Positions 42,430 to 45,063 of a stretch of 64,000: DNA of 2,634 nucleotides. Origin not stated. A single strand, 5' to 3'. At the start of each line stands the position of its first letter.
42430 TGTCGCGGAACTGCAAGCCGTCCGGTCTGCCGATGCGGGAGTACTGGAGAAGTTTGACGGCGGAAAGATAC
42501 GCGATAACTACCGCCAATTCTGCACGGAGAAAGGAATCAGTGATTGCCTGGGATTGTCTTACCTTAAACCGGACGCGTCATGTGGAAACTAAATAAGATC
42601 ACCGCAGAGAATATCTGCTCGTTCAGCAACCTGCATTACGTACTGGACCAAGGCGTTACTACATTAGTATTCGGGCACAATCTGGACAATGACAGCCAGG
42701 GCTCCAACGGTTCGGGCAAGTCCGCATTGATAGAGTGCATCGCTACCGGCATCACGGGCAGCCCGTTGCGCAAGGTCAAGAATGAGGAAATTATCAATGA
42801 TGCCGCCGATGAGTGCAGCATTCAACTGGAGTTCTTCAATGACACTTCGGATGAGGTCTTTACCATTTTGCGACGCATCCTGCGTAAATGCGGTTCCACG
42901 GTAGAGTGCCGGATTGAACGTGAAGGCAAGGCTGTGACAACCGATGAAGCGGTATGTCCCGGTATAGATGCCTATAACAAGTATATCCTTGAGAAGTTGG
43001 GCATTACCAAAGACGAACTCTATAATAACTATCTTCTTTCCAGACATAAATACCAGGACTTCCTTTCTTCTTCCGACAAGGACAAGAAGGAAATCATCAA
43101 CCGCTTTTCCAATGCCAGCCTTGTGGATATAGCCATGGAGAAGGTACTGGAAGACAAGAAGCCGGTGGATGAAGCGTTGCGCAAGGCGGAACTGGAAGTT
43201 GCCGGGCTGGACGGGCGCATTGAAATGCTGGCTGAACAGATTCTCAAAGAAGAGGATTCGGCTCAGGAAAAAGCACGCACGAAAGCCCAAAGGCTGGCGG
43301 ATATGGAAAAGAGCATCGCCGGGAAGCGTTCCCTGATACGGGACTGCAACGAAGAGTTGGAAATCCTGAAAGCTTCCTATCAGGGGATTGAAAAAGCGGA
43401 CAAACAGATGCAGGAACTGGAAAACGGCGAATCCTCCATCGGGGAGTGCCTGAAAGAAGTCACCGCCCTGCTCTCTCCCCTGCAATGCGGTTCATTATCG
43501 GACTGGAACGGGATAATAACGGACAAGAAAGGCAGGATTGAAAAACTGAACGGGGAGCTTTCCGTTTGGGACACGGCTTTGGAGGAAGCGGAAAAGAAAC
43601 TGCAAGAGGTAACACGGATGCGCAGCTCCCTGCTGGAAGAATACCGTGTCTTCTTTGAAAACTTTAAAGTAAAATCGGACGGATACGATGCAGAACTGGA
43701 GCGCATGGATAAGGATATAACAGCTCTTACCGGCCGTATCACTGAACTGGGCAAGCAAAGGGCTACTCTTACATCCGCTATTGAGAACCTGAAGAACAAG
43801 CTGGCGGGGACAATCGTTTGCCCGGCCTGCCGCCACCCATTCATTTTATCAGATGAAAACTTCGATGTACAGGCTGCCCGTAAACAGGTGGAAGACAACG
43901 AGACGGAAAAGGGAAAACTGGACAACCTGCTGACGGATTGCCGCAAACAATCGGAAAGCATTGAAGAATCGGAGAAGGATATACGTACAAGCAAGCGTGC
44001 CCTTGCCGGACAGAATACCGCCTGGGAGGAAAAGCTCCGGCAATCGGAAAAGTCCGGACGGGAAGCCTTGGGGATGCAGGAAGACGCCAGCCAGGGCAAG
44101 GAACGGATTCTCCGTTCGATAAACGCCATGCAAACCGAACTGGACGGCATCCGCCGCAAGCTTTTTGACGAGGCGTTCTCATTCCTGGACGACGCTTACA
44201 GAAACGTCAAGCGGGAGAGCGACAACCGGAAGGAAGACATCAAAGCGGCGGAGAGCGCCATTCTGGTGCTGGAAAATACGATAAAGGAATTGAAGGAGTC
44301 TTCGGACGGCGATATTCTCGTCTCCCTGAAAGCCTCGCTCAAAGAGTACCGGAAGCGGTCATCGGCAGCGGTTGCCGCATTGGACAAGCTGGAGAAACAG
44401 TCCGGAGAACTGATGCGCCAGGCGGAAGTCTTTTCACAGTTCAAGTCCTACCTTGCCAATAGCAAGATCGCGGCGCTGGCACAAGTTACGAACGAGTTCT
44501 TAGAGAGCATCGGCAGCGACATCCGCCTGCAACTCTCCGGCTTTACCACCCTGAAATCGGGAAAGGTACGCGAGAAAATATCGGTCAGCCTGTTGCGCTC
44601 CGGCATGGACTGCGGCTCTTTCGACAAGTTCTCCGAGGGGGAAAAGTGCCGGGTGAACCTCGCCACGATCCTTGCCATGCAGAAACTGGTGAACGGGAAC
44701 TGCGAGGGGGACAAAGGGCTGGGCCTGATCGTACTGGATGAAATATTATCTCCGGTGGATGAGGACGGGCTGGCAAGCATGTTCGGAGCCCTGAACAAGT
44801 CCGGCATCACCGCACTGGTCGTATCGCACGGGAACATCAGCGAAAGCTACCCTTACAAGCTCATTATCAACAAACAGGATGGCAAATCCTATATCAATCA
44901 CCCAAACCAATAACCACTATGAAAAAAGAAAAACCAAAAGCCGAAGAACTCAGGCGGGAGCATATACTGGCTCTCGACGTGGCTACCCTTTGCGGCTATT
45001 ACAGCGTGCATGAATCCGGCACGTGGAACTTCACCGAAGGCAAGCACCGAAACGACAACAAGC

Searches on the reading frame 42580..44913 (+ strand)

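Call 46: search_protein_families(library=pfam, proteins=[window:42580-44913:+], max_evalue=0.0001)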
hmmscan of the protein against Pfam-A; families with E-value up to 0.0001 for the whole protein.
window:42580-44913:+ (777 aa): 3 families
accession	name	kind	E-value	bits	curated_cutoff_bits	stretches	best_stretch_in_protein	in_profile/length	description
PF02463.25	SMC_N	-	9.8e-06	25.6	40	1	41-750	31-197/220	RecF/RecN/SMC N terminal domain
PF13558.12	SbcC_Walker_B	-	2.6e-05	24.8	27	0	681-739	30-89/90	SbcC/RAD50-like, Walker B motif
PF13476.12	AAA_23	-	4.5e-05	24.6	27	1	6-280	1-196/201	AAA domain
